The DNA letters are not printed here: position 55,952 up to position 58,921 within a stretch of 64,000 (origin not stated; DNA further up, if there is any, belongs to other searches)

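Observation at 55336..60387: A candidate Pho-regulated module of a START lipid-binding protein, a PHP-phosphoesterase/GT4 fusion and a GH13 enzyme, directly downstream of a three-unit Pho-box-like array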

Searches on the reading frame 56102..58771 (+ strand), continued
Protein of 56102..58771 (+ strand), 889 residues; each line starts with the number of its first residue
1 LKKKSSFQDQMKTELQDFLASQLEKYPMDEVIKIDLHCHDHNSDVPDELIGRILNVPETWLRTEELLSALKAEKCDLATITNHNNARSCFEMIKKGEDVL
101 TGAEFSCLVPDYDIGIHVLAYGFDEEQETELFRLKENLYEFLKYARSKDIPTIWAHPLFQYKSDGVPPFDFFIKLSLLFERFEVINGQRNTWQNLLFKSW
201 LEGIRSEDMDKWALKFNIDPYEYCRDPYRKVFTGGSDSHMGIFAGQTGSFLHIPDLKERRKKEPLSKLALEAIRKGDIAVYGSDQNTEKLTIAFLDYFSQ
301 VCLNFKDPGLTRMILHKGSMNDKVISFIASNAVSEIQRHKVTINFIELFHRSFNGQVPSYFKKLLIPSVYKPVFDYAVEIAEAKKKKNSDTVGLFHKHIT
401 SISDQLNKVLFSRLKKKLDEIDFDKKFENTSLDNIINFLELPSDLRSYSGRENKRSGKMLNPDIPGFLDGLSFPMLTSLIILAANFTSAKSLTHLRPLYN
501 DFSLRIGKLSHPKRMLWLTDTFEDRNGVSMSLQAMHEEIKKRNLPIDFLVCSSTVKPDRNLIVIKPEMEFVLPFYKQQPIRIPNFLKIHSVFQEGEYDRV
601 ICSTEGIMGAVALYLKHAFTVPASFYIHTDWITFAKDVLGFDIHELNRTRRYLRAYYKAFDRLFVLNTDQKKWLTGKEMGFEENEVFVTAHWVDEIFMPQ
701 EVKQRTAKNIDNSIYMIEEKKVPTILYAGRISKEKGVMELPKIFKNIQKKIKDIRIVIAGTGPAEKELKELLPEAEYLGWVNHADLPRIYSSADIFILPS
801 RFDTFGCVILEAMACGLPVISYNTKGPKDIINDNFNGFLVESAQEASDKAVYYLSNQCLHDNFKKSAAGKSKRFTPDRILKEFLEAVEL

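Call 15: find_encoding_contigs(protein=P0006, flank=10000, max_places=2)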
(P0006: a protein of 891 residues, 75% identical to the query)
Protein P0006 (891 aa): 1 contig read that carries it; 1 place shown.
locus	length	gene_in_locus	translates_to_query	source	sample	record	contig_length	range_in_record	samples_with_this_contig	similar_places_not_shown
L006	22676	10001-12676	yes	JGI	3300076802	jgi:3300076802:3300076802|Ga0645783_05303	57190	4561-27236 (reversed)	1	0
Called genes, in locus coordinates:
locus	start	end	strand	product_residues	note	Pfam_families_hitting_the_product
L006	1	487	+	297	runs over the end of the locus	-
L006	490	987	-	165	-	PF00027:cNMP_binding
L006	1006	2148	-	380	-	PF00520:Ion_trans, PF00060:Lig_chan (weak), PF07885:Ion_trans_2, PF02254:TrkA_N, PF22614:Slo-like_RCK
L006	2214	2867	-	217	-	PF01895:PhoU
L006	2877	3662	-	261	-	PF00005:ABC_tran, PF02463:SMC_N, PF13175:AAA_15 (weak), PF13304:AAA_21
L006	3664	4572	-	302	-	PF00528:BPD_transp_1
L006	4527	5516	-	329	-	PF00528:BPD_transp_1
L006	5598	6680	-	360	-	PF12849:PBP_like_2, PF01547:SBP_bac_1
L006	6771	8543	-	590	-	PF00672:HAMP, PF00989:PAS, PF08448:PAS_4 (weak), PF13188:PAS_8 (faint), PF13426:PAS_9, PF00512:HisKA, PF02518:HATPase_c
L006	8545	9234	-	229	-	PF00072:Response_reg, PF00486:Trans_reg_C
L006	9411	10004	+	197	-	-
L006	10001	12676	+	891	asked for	PF13439:Glyco_transf_4 (faint), PF00534:Glycos_transf_1, PF13692:Glyco_trans_1_4, PF20706:GT4-conflict (faint), PF13524:Glyco_trans_1_2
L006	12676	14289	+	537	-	PF00128:Alpha-amylase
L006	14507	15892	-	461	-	-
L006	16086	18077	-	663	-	PF00801:PKD, PF18911:PKD_4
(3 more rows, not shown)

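Call 16: find_encoding_contigs(protein=P0005, flank=10000, max_places=2)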
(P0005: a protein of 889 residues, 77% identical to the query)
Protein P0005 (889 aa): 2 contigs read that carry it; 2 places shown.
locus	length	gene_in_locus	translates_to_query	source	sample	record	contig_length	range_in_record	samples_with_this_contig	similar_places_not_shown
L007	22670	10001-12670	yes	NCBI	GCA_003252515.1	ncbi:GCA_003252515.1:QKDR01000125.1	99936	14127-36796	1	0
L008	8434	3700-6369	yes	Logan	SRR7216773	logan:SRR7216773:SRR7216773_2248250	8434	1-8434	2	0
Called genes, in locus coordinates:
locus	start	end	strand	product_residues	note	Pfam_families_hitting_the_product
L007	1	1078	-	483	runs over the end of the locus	PF01640:Peptidase_C10, PF18962:Por_Secre_tail (weak)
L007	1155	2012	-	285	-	PF00528:BPD_transp_1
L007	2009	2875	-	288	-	PF00528:BPD_transp_1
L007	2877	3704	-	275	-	PF12849:PBP_like_2, PF13531:SBP_bac_11, PF12727:PBP_like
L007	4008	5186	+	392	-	PF01637:ATPase_2 (weak), PF13173:AAA_14, PF13635:DUF4143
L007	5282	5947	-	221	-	PF01895:PhoU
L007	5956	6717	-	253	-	PF00005:ABC_tran, PF02463:SMC_N (weak), PF13304:AAA_21 (weak)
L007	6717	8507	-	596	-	PF14501:HATPase_c_5 (faint), PF00989:PAS, PF08448:PAS_4 (weak), PF13426:PAS_9 (faint), PF00512:HisKA, PF02518:HATPase_c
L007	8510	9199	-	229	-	PF00072:Response_reg, PF00486:Trans_reg_C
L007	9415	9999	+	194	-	-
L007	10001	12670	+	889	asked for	PF13439:Glyco_transf_4, PF00534:Glycos_transf_1, PF13692:Glyco_trans_1_4, PF20706:GT4-conflict (weak), PF13524:Glyco_trans_1_2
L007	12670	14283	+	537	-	PF00128:Alpha-amylase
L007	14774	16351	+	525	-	PF00775:Dioxygenase_C (faint), PF02369:Big_1 (faint), PF13620:CarboxypepD_reg, PF13715:CarbopepD_reg_2, PF13620:CarboxypepD_reg, PF13715:CarbopepD_reg_2, PF13620:CarboxypepD_reg, PF13715:CarbopepD_reg_2, +7 more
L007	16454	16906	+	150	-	PF13274:SocA_Panacea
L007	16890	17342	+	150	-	-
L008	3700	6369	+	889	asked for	PF13439:Glyco_transf_4, PF00534:Glycos_transf_1, PF13692:Glyco_trans_1_4, PF20706:GT4-conflict (weak), PF13524:Glyco_trans_1_2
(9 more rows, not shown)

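Call 31: find_related_loci(query=A2, collection=genome_contigs, flank=10000)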
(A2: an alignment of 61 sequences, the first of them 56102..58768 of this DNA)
Query A2 (889 aa) in genome_contigs; peptide patterns used: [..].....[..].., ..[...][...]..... (x = any residue, [..] = any of these).
433 stretches matched a pattern; 421 encode a relative of the query (tblastn E <= 1e-3); the best 80 are kept; 80 distinct loci.
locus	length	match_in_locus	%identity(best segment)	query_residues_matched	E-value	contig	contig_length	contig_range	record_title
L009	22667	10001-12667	76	1-889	0e+0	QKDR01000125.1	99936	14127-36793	MAG: Candidatus Delongbacteria bacterium isolate SZUA-455 scaffold_767, whole genome shotgun sequence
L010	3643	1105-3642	78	1-846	0e+0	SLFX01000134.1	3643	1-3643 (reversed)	MAG: Candidatus Delongbacteria bacterium isolate CSSed162cmB_68 CSSed16-2cmB-148228, whole genome shotgun sequence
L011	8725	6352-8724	76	1-806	0e+0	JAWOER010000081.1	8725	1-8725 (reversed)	MAG: Candidatus Delongbacteria bacterium isolate BLK5-3.bin.47 k191_2707231, whole genome shotgun sequence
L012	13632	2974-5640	69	1-889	0e+0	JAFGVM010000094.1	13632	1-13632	MAG: Candidatus Delongbacteria bacterium isolate ZodW_Metabat.17 k87_21253661, whole genome shotgun sequence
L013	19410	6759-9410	56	3-889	0e+0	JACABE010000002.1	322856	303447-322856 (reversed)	MAG: Bacteroidetes bacterium isolate Cfx3-09 MAG09_2, whole genome shotgun sequence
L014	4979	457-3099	57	2-889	0e+0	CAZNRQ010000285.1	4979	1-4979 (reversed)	MAG TPA_asm: uncultured Bacteroidales bacterium isolate SRP142039_co2_135 genome assembly, contig: NODE_20249_length_497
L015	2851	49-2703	56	2-889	0e+0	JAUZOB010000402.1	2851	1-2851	MAG: Bacteroidota bacterium isolate bin67(3d) NHPDAMMJ_402, whole genome shotgun sequence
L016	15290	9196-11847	56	3-889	0e+0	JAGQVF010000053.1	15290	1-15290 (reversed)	MAG: Bacteroidales bacterium isolate HKST-UBA08 2015-01-06_1_(paired)_contig_44023, whole genome shotgun sequence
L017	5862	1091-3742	56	3-889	0e+0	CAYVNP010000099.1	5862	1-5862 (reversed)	MAG TPA_asm: uncultured Bacteroidales bacterium isolate SRP272421_co4_81 genome assembly, contig: NODE_48681_length_5862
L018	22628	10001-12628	55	4-889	0e+0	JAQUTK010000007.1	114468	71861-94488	MAG: Bacteroidales bacterium isolate STD2_118 NODE_493_length_114468_cov_16.255919_Sandtown_D2, whole genome shotgun seq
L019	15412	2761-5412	56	3-889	0e+0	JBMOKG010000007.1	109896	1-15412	MAG: Bacteroidales bacterium isolate Deming_bin.89 contig201, whole genome shotgun sequence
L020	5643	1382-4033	56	3-889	0e+0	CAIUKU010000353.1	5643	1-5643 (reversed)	MAG: uncultured Bacteroidales bacterium isolate Loclat_bin-11079 genome assembly, contig: bin-11079:353/526, whole genom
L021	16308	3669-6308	55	2-884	0e+0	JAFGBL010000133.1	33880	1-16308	MAG: Bacteroidales bacterium isolate Zod_Metabat.1032 k87_5228387, whole genome shotgun sequence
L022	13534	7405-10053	57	3-889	0e+0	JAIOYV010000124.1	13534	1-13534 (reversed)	MAG: Bacteroidales bacterium isolate Tobar12.5m-G22 Tobar12-5m-C2971, whole genome shotgun sequence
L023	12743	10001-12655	56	1-889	0e+0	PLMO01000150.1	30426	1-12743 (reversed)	MAG: Bacteroidales bacterium isolate fen_979 73.20120800_E2X.55_contig_5272, whole genome shotgun sequence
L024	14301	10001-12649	55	3-889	0e+0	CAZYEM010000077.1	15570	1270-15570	MAG TPA_asm: uncultured Bacteroides sp. isolate SRP272421_co2_596 genome assembly, contig: NODE_12070_length_15570_cov_5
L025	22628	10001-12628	55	7-889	0e+0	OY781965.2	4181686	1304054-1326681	MAG: Bacteroidales bacterium isolate 351424ce-103a-4fdb-9a77-f202f7f12de1 genome assembly, chromosome: 1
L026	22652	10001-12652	56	3-889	0e+0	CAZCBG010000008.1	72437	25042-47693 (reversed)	MAG TPA_asm: uncultured Bacteroides sp. isolate binchicken_co2_45 genome assembly, contig: NODE_188_length_72437_cov_16.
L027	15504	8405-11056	55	3-889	0e+0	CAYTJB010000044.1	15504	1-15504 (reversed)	MAG TPA_asm: uncultured Bacteroides sp. isolate binchicken_co113_57 genome assembly, contig: NODE_4409_length_15504_cov_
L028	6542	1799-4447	55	3-889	0e+0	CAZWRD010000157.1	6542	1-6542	MAG TPA_asm: uncultured Bacteroides sp. isolate SRP272421_co2_760 genome assembly, contig: NODE_47613_length_6542_cov_6.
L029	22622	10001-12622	55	5-889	0e+0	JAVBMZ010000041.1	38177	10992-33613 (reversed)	MAG: Bacteroidales bacterium isolate EPI_MAG_00065 c_000001915703, whole genome shotgun sequence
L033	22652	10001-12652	56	2-889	0e+0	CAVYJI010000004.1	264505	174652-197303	MAG: uncultured Bacteroidales bacterium isolate MFD01476.bin.1.15 genome assembly, contig: contig_22184, whole genome sh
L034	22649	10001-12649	56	2-889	0e+0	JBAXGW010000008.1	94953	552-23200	MAG: Bacteroidota bacterium isolate ELA307 MAG307_8, whole genome shotgun sequence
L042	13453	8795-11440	55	3-889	0e+0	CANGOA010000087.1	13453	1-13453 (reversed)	MAG: Flavobacteriia bacterium isolate Jr-7aug17-200 genome assembly, contig: Jr-7aug17-C7671, whole genome shotgun seque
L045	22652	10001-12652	54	2-889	0e+0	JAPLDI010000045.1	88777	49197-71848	MAG: Bacteroidetes bacterium isolate LacPavin_0818_WC55_MAG_47_11 LacPavin_0818_WC55_scaffold_65085, whole genome shotgu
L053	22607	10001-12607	55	4-884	0e+0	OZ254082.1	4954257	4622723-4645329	MAG: Cyclobacteriaceae bacterium isolate 1e3efca2-635c-40ce-9098-20cd8d9cc3c3 genome assembly, chromosome: 1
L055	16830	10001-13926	53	3-889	0e+0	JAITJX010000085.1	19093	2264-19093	MAG: Tannerella sp. isolate Pcl387_bin3 k119_2731123, whole genome shotgun sequence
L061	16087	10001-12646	54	3-889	0e+0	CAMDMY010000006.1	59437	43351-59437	MAG: Chryseobacterium gleum isolate MiH-16apr19-272 genome assembly, contig: MiH-16apr19-C694, whole genome shotgun sequ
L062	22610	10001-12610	54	7-887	0e+0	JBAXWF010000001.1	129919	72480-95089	MAG: Bacteroidota bacterium isolate ELA706 MAG706_1, whole genome shotgun sequence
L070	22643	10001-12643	52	1-889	0e+0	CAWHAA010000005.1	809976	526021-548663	MAG: uncultured Spirochaetota bacterium isolate MFD04716.bin.2.40 genome assembly, contig: contig_21243, whole genome sh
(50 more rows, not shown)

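Call 38: predict_structure(alignment_id=A2)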
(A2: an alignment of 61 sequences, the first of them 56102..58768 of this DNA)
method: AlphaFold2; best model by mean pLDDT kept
length: 889 residues; sequences in the alignment: 61
mean_pLDDT: 86.0   pTM: 0.86
mean pLDDT of the five models: 86.0, 85.1, 83.7, 83.6, 81.5
residues with pLDDT >= 90: 502; 70-90: 280; 50-70: 61; < 50: 46
segments of 3 or more residues with pLDDT < 50: 1-3, 161-164, 440-460, 703-715, 717-719
pLDDT, mean of each block of 10 residues (from residue 1): 68 94 96 95 71 78 91 94 95 96 95 92 98 97 98 82 66 95 91 93 95 97 95 88 89 97 97 97 85 90 82 69 77 84 88 88 85 92 80 90 92 84 56 52 43 42 68 86 91 86 91 95 78 92 96 93 92 70 94 95 92 95 91 78 85 93 92 92 93 87 44 44 87 85 95 90 89 89 86 90 76 93 87 94 94 91 92 90 93
secondary structure, 60 per line:
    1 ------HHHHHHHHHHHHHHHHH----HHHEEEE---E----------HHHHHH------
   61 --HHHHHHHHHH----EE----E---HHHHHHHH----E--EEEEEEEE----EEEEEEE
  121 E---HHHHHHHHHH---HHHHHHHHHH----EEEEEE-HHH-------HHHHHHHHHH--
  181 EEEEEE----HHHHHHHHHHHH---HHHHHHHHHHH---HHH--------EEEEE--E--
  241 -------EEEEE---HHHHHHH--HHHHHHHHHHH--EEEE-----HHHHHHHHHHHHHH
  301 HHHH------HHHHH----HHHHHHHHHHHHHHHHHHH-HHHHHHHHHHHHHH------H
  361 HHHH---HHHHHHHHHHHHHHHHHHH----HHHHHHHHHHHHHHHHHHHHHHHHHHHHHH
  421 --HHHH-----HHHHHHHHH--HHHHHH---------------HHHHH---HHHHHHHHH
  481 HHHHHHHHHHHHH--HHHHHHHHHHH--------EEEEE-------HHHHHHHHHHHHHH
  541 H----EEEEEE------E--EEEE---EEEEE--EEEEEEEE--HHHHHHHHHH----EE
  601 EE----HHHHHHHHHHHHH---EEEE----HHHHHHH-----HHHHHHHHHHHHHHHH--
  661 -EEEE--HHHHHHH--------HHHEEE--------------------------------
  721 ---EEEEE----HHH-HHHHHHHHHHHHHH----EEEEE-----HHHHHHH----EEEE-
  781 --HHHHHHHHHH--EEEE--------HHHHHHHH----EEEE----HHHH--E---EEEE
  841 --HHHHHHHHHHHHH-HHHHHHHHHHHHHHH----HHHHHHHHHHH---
elements in order (helices of 4 or more, strands of 3 or more residues): H7-23 E31-34 H49-54 H63-72 H87-94 E102-109 E114-121 H125-134 H138-147 E152-157 H169-178 E181-186 H191-202 H206-216 E231-235 E248-252 H256-262 H265-275 E278-281 H287-304 H311-315 H320-338 H340-353 H360-364 H368-386 H391-420 H423-426 H432-440 H443-448 H464-468 H472-493 H496-506 E515-519 H527-541 E546-551 E561-564 E568-572 E575-582 H585-594 E599-602 H607-619 E623-626 H631-637 H643-658 E662-665 H668-674 E686-688 E724-728 H737-750 E755-759 H765-771 E776-779 H783-792 E795-798 H807-814 E819-822 H827-830 E837-840 H843-855 H857-871 H876-886
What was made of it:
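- Confident whole-protein model, pTM 0.86 (call 38).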

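Call 42: fold_search(model_id=the predicted structure, library=pdb)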
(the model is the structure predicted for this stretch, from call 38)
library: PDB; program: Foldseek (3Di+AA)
matches with E <= 10: 1344; with E <= 0.001: 487
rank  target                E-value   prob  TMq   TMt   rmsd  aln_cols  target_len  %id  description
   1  6n1x                  8.0e-18  1.00  0.35  0.77   4.5       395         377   17  BshA from Staphylococcus aureus complexed with UDP and N-acetylglucosamine (released 2019-08-21)
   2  5d00_B                1.3e-17  1.00  0.34  0.79   4.3       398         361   19  Crystal structure of BshA from B. subtilis complexed with N-acetylglucosaminyl-malate and UMP (released 2016-09-07)
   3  5d00_A                1.4e-17  1.00  0.34  0.78   4.9       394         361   20  Crystal structure of BshA from B. subtilis complexed with N-acetylglucosaminyl-malate and UMP (released 2016-09-07)
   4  5d01_B                3.0e-17  1.00  0.35  0.81   4.0       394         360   18  Crystal structure of BshA from B. subtilis complexed with N-acetylglucosaminyl-malate (released 2016-09-07)
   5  6d9t                  3.8e-17  1.00  0.35  0.78   4.4       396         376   17  BshA from Staphylococcus aureus complexed with UDP (released 2019-05-08)
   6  2jjm_A                4.0e-17  1.00  0.34  0.79   4.5       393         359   16  Crystal Structure of a family GT4 glycosyltransferase from Bacillus anthracis ORF BA1558. (released 2008-08-05)
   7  3mbo_D                4.7e-17  1.00  0.34  0.77   4.8       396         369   18  Crystal Structure of the Glycosyltransferase BaBshA bound with UDP and L-malate (released 2010-09-29)
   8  3mbo_E                1.2e-16  1.00  0.35  0.77   4.4       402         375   20  Crystal Structure of the Glycosyltransferase BaBshA bound with UDP and L-malate (released 2010-09-29)
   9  3c48_A                1.2e-16  1.00  0.23  0.45  11.7       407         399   17  Structure of the retaining glycosyltransferase MshA: The first step in mycothiol biosynthesis. Organism: Corynebacteri (released 2008-03-25)
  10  5d01_A                1.4e-16  1.00  0.34  0.79   5.1       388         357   19  Crystal structure of BshA from B. subtilis complexed with N-acetylglucosaminyl-malate (released 2016-09-07)
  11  3mbo_C                1.5e-16  1.00  0.33  0.73   4.9       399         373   18  Crystal Structure of the Glycosyltransferase BaBshA bound with UDP and L-malate (released 2010-09-29)
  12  3c48_B                1.5e-16  1.00  0.23  0.45  11.5       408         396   17  Structure of the retaining glycosyltransferase MshA: The first step in mycothiol biosynthesis. Organism: Corynebacteri (released 2008-03-25)
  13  3mbo_B                1.8e-16  1.00  0.34  0.76   4.7       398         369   17  Crystal Structure of the Glycosyltransferase BaBshA bound with UDP and L-malate (released 2010-09-29)
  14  3c4q_A                2.0e-16  1.00  0.36  0.77   4.1       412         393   17  Structure of the retaining glycosyltransferase MshA : The first step in mycothiol biosynthesis. Organism : Corynebacte (released 2008-04-01)
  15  3mbo_F                2.1e-16  1.00  0.34  0.76   4.7       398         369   17  Crystal Structure of the Glycosyltransferase BaBshA bound with UDP and L-malate (released 2010-09-29)
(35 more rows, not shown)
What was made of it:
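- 57632..58771 (+): GT4 retaining glycosyltransferase domain (aa 511-889). Has the D803-x7-E811 motif. GT-B fold nearest BshA, MshA, SPS, PimA and GlgM at 15-20% identity (call 42).
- On CAZy GT4 (retaining GT-B): Foldseek matches BshA, MshA, SPS and PimA with TM-score up to 0.81 normalised to the target (call 42).
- The nearest solved GT4 structures include soluble-acceptor enzymes (BshA, MshA, SPS) as well as lipid ones (PimA, PimB') (call 42). The top GT4 structural neighbours BshA, MshA, SPS and GlgM use soluble acceptors, two of them phosphorylated (call 42).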
